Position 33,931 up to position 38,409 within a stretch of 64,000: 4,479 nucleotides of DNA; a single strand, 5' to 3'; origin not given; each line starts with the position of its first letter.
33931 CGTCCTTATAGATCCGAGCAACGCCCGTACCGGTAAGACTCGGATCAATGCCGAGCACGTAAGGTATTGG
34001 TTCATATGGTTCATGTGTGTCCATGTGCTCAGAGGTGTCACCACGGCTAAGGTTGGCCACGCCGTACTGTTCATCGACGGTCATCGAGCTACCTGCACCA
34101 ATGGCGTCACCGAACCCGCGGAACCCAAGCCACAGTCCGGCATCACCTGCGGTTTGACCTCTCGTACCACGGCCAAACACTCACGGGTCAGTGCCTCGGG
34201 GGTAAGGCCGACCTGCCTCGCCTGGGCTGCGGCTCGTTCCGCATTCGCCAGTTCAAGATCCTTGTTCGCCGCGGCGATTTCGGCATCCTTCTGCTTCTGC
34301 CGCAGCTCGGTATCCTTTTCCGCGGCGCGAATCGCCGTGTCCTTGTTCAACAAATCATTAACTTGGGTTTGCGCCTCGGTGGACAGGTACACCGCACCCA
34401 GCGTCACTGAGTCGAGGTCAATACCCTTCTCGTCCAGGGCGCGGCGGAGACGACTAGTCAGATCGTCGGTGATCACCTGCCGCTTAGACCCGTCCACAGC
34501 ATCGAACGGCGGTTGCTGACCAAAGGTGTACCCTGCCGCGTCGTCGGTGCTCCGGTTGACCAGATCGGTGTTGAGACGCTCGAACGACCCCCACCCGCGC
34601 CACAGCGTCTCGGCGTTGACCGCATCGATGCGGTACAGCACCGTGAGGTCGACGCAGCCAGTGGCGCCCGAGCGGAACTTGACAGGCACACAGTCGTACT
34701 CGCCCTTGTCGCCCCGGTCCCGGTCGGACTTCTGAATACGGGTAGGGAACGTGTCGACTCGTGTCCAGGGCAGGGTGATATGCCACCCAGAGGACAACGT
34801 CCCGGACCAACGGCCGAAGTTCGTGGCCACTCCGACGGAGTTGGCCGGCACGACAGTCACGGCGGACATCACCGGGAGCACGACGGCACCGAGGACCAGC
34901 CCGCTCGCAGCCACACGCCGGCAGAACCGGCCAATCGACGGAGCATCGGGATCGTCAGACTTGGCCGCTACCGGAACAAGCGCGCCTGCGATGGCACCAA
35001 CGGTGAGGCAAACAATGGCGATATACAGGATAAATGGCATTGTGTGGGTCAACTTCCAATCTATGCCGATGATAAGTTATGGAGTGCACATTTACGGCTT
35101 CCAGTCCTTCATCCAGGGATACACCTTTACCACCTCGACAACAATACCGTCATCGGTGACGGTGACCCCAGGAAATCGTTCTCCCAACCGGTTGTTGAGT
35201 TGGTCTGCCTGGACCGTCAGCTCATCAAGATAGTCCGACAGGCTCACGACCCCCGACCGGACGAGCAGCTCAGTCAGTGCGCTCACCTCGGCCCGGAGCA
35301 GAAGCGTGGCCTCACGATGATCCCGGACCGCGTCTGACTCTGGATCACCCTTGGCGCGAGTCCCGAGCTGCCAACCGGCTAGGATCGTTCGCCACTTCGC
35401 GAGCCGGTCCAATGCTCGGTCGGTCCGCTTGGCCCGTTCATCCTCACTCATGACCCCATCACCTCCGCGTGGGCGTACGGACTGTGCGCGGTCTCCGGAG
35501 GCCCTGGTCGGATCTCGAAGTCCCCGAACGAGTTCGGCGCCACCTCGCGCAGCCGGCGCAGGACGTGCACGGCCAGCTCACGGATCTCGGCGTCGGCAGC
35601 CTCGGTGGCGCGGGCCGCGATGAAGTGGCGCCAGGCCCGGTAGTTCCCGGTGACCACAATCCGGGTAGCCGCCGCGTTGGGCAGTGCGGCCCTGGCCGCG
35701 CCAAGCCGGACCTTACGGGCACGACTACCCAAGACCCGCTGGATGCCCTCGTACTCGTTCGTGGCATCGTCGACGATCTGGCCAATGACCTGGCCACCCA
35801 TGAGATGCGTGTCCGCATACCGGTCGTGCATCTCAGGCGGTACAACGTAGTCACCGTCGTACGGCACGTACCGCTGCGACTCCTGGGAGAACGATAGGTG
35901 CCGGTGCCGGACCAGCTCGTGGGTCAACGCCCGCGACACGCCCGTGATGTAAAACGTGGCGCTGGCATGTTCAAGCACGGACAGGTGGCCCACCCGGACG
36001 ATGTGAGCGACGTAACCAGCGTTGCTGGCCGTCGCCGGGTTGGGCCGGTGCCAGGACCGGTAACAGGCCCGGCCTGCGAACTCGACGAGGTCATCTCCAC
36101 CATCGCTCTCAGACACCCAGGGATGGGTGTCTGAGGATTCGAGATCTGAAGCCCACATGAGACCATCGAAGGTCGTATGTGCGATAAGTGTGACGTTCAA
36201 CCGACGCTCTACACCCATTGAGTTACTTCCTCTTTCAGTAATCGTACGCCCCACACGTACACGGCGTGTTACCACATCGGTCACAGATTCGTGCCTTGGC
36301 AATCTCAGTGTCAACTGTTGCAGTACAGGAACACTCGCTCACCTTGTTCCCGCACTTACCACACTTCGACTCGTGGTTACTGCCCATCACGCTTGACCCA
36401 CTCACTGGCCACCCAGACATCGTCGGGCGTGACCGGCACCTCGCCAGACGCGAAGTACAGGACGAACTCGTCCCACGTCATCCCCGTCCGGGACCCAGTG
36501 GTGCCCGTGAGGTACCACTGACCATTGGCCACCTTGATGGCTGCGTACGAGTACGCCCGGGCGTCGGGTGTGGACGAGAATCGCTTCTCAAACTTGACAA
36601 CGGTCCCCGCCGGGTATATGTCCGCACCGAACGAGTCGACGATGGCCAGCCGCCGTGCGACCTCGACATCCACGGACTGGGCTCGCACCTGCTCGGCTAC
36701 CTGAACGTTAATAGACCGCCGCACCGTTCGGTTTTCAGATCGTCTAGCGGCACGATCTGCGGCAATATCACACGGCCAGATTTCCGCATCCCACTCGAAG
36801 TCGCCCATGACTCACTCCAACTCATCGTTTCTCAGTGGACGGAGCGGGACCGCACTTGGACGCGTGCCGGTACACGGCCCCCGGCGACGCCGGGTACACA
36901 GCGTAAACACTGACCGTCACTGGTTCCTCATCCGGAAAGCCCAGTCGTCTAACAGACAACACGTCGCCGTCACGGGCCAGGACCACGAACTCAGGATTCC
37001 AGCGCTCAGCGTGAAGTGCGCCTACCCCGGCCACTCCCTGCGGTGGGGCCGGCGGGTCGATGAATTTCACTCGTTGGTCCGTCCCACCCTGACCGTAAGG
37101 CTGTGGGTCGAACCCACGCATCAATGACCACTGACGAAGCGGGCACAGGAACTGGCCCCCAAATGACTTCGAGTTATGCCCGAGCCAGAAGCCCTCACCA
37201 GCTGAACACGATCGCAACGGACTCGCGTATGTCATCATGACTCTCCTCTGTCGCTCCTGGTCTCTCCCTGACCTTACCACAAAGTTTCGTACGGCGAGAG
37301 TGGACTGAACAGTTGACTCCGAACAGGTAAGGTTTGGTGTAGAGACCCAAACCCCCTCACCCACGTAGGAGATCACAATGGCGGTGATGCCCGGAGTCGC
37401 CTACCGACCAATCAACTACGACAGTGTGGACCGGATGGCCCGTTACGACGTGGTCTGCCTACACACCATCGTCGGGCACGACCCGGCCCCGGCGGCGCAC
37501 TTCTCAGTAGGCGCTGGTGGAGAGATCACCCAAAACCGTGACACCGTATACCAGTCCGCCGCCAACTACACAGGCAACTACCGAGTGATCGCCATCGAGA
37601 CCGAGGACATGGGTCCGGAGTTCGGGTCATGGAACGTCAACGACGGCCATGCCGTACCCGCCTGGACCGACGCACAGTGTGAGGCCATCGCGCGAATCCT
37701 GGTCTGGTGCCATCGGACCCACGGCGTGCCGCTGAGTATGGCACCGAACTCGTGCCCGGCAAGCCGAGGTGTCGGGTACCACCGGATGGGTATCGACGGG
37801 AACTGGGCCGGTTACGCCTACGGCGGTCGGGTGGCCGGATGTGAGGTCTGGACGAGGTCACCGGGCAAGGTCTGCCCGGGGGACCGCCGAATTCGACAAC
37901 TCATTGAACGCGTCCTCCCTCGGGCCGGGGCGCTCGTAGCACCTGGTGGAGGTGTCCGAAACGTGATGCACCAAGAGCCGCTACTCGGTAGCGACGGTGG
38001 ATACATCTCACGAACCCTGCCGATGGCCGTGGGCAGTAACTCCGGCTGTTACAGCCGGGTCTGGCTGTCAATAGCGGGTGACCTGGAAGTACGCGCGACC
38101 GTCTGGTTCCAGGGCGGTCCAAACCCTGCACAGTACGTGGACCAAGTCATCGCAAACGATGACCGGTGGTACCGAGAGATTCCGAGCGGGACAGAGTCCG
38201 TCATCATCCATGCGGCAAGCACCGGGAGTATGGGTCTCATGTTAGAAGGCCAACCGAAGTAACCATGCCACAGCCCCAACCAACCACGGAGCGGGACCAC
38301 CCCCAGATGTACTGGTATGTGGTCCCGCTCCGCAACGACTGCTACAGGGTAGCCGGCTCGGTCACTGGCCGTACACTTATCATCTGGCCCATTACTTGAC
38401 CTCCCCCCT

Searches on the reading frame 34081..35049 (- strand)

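Call 44: search_protein_families(library=pfam, proteins=[window:34081-35049:-], max_evalue=0.01)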
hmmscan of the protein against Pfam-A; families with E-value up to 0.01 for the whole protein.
window:34081-35049:- (322 aa): 1 family
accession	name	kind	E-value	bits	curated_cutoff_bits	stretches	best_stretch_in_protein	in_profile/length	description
PF01145.31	Band_7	-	1e-17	65.2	23.6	1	66-246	2-166/176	SPFH domain / Band 7 family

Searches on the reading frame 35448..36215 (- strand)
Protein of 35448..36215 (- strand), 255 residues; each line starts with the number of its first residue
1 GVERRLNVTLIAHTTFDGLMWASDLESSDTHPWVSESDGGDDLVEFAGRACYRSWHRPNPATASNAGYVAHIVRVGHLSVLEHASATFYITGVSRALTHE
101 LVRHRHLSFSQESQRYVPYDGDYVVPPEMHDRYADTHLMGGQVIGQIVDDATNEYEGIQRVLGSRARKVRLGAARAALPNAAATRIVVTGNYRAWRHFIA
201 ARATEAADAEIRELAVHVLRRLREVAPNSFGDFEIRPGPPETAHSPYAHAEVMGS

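Call 45: search_protein_families(library=pfam, proteins=[window:35448-36215:-], max_evalue=0.01)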
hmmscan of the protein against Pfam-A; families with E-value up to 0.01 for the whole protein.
window:35448-36215:- (255 aa): 1 family
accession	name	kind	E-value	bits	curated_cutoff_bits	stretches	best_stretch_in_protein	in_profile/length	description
PF02511.20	Thy1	-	2.3e-53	181.3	24.8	1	36-228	5-191/191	Thymidylate synthase complementing protein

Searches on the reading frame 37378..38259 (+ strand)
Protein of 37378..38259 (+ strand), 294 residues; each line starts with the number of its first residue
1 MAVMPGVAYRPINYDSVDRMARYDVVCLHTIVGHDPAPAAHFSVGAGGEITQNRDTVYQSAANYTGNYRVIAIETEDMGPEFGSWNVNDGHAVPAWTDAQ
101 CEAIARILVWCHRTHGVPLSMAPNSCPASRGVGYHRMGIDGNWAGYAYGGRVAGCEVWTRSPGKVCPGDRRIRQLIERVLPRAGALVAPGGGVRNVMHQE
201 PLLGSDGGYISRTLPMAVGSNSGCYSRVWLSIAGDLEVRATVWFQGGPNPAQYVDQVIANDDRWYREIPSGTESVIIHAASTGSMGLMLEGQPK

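Call 45: search_protein_families(library=pfam, proteins=[window:37378-38259:+], max_evalue=0.01)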
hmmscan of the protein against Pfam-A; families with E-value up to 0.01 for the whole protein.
window:37378-38259:+ (294 aa): 1 family
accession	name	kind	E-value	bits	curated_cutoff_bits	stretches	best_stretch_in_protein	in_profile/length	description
PF01510.30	Amidase_2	-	7.6e-06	26.7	26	1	35-120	38-113/131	N-acetylmuramoyl-L-alanine amidase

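Call 84: search_protein_families(library=phrogs, proteins=[window:37378-38259:+], max_evalue=0.001)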
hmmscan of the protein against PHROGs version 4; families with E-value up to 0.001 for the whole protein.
window:37378-38259:+ (294 aa): 1 family
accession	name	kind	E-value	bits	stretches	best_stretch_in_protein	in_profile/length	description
phrog_1493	-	lysis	4.6e-10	40.2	1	38-185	67-176/394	endolysin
